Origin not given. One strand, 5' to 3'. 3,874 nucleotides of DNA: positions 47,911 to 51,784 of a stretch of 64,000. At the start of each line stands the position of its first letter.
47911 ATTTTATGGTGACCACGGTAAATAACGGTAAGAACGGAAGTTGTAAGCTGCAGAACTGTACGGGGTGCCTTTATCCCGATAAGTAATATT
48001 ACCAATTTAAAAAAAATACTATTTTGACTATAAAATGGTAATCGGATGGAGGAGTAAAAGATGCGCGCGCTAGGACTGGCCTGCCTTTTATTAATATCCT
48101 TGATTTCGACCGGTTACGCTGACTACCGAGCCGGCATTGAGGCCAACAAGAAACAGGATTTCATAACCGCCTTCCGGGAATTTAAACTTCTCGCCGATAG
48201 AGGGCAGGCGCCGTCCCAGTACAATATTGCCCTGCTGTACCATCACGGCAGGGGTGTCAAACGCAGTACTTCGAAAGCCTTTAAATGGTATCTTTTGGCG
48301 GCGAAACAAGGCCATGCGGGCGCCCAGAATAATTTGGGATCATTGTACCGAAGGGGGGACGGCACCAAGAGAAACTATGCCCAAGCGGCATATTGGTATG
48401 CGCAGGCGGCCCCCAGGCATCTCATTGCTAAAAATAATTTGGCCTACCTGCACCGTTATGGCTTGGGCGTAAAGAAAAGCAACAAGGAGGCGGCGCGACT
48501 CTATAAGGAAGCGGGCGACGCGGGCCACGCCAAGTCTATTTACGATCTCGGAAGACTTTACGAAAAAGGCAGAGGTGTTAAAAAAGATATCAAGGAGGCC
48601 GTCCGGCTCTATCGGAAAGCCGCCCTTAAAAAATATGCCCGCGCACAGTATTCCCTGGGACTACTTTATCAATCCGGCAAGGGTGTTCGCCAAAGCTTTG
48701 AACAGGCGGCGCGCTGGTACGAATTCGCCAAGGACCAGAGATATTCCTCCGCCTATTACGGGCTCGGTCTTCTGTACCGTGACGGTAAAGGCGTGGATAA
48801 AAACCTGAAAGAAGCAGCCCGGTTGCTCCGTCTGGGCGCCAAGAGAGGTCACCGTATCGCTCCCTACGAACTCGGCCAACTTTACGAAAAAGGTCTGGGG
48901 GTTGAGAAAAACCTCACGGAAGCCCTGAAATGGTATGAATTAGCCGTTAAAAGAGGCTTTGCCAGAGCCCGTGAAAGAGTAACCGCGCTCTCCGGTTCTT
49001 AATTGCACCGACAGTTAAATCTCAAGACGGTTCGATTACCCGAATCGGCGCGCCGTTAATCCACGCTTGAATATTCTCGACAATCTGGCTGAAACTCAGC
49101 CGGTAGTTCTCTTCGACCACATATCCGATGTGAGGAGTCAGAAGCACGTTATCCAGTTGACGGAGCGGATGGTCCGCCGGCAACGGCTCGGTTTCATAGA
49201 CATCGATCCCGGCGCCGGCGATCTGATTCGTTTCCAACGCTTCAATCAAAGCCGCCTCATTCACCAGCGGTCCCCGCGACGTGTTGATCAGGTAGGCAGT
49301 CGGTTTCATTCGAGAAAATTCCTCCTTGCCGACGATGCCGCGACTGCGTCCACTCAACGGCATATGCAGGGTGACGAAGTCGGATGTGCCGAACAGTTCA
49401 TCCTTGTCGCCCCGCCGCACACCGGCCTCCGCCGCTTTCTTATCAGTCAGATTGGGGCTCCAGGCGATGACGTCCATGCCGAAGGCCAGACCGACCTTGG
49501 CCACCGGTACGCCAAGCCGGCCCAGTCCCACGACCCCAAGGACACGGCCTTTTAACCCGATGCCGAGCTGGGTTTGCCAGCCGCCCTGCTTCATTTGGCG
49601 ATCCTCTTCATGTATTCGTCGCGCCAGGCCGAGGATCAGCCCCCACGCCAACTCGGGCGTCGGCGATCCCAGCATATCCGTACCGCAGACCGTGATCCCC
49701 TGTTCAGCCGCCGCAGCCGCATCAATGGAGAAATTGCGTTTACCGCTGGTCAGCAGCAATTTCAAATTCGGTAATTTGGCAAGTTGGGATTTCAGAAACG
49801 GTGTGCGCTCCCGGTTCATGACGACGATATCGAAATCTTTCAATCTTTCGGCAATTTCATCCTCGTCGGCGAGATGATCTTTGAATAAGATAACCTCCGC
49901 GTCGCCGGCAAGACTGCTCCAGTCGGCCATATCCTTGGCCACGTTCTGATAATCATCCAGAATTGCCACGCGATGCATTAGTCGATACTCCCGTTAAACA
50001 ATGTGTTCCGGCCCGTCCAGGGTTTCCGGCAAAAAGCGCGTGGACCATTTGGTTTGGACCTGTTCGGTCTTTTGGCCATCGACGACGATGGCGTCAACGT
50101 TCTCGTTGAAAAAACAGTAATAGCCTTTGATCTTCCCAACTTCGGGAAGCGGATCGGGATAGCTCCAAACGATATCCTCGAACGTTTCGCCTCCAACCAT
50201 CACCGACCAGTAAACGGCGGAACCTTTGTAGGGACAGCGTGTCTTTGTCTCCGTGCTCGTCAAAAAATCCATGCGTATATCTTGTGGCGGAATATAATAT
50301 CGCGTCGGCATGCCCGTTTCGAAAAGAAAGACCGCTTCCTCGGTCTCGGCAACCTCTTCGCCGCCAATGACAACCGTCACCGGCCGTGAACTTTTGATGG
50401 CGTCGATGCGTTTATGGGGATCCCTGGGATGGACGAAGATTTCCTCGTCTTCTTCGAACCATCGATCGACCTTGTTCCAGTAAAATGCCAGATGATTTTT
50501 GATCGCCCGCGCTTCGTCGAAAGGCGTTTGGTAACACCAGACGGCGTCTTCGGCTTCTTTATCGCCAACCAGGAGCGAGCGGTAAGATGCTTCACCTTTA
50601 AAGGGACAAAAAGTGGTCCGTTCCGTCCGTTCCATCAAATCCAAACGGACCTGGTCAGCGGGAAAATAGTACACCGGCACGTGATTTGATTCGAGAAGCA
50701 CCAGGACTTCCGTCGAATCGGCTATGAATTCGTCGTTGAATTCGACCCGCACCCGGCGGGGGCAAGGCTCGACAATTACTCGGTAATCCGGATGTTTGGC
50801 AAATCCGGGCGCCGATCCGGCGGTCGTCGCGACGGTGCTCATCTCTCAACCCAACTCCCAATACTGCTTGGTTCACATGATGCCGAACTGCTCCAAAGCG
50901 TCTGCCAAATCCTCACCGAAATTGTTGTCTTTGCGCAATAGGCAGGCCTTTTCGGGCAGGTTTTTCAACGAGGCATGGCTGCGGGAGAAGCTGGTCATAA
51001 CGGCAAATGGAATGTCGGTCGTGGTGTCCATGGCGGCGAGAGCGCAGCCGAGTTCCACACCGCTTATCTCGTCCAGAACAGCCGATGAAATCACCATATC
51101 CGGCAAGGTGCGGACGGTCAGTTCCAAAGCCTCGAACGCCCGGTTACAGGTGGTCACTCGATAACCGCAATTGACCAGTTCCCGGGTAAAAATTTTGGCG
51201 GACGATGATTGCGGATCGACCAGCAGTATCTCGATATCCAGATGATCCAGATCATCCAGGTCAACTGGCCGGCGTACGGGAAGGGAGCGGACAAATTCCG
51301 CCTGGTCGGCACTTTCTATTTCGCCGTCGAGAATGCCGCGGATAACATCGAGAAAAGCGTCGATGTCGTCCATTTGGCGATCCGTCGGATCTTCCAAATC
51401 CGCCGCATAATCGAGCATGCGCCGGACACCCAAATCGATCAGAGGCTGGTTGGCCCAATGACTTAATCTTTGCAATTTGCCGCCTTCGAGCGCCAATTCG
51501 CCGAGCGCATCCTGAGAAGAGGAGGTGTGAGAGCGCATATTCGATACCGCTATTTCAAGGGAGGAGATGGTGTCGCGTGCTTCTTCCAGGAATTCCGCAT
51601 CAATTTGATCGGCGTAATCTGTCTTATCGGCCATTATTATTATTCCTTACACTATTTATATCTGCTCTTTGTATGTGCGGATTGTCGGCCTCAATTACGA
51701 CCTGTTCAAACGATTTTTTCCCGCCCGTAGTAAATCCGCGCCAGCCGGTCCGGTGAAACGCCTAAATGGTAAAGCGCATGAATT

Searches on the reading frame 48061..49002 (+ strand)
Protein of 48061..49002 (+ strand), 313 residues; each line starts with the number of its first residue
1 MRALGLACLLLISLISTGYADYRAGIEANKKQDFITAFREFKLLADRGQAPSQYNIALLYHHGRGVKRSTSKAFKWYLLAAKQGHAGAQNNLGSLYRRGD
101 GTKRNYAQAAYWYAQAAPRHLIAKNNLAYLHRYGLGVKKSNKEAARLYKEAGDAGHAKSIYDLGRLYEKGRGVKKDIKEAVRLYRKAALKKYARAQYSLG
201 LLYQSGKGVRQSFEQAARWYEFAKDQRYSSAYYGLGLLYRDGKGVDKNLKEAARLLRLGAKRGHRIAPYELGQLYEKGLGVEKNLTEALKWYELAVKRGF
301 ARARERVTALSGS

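Call 20: search_protein_families(library=pfam, proteins=[window:48061-49002:+], max_evalue=0.0001)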
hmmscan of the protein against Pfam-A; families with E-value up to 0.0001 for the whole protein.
window:48061-49002:+ (313 aa): 1 family
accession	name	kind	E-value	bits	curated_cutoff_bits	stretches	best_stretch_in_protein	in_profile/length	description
PF08238.18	Sel1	-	8.9e-60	197.5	30.7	7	50-85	1-36/36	Sel1 repeat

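Call 23: search_protein_families(library=ncbifam, proteins=[window:48061-49002:+], max_evalue=0.01)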
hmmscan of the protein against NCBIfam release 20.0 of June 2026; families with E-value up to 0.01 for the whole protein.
window:48061-49002:+ (313 aa): 4 families
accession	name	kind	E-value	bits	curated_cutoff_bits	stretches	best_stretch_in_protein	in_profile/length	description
NF033786.1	phenyl_MerG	equivalog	4.6e-26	92.1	350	3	178-304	50-185/217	phenylmercury resistance protein MerG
NF038194.1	AlgK_TPR_lipo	equivalog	1.3e-15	57.1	700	3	190-308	295-412/448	alginate biosynthesis TPR repeat lipoprotein AlgK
NF045484.1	TransRegExoR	equivalog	1.2e-14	54.2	450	2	103-242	58-211/267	exopolysaccharide production regulator ExoR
NF047621.1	FlgprotMotXVib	equivalog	5.1e-07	29.4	330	1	133-220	84-171/211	flagellar protein MotX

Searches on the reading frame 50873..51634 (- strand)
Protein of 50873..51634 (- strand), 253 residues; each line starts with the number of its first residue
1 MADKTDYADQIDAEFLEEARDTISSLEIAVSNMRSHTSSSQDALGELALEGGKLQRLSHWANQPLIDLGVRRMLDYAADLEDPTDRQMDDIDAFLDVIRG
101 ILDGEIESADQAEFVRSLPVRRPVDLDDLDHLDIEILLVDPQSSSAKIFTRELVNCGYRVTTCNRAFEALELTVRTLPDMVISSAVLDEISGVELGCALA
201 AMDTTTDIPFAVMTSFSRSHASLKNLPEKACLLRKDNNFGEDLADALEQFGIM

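Call 21: search_protein_families(library=pfam, proteins=[window:50873-51634:-], max_evalue=0.0001)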
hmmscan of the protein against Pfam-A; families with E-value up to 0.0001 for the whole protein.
window:50873-51634:- (253 aa): 1 family
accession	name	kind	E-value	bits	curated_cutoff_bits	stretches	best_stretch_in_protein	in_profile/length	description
PF00072.30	Response_reg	-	1.6e-05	25.5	30.2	1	136-220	1-83/111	Response regulator receiver domain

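Call 23: search_protein_families(library=ncbifam, proteins=[window:50873-51634:-], max_evalue=0.01)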
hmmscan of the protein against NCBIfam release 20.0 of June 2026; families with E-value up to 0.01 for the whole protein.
window:50873-51634:- (253 aa): 16 families
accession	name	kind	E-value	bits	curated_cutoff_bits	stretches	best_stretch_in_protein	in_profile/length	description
NF007135.0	PRK09581.1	equivalog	1.8e-07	30.4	474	1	135-223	4-92/457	PleD family two-component system response regulator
NF047793.1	ResRegPgtA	equivalog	8.1e-07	28.2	650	1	134-206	6-78/414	two-component system response regulator PgtA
NF011695.0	PRK15115.1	equivalog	1.6e-06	27.2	763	1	133-214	6-85/445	two-component system response regulator GlrR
TIGR02154.1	PhoB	equivalog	1.7e-06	27.5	296.2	1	135-219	4-88/226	phosphate regulon transcriptional regulator PhoB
NF046022.1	RespRegCpdRBruc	equivalog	4.8e-06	26.6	180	1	135-235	3-102/120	cell cycle two-component system response regulator CpdR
NF053854.1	RespRegPhoBBctds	equivalog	2.7e-05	23.6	270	1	136-215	1-79/225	two-component system response regulator PhoB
NF007689.0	PRK10365.1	equivalog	4.3e-05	22.5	760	1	131-226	3-96/441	sigma-54-dependent response regulator transcription factor ZraR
NF045944.1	ResRegRpaBCyano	equivalog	0.00016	21.1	330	1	137-217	1-78/229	response regulator transcription factor RpaB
NF008296.0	PRK11083.1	equivalog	0.00024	20.6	273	1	135-215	5-82/228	two-component system response regulator CreB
NF040534.1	resp_reg_YycF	equivalog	0.00044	19.6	340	1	135-214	2-78/231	response regulator YycF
NF008099.0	PRK10841.1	equivalog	0.0012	16.7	920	1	127-206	818-897/949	two-component system sensor histidine kinase RcsC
NF040689.1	MtrAB_MtrA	equivalog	0.0013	18.1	300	1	136-220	1-82/219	MtrAB system response regulator MtrA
NF008469.0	PRK11361.1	equivalog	0.0032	16.2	714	1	135-226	6-95/461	acetoacetate metabolism transcriptional regulator AtoC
NF053512.1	nitric_RR_NosR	exception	0.0038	16.3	400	1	136-195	1-60/422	response regulator c-di-GMP phosphodiesterase, NosR family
NF008176.1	PRK10923.1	equivalog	0.0065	15.1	620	1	136-223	6-91/469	nitrogen regulation protein NR(I)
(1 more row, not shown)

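Call 74: search_protein_families(library=pfam, proteins=[window:50873-51634:-], max_evalue=0.001)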
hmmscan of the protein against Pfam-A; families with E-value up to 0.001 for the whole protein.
window:50873-51634:- (253 aa): 1 family
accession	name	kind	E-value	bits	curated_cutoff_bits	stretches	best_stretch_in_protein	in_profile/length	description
PF00072.30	Response_reg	-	1.6e-05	25.5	30.2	1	136-220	1-83/111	Response regulator receiver domain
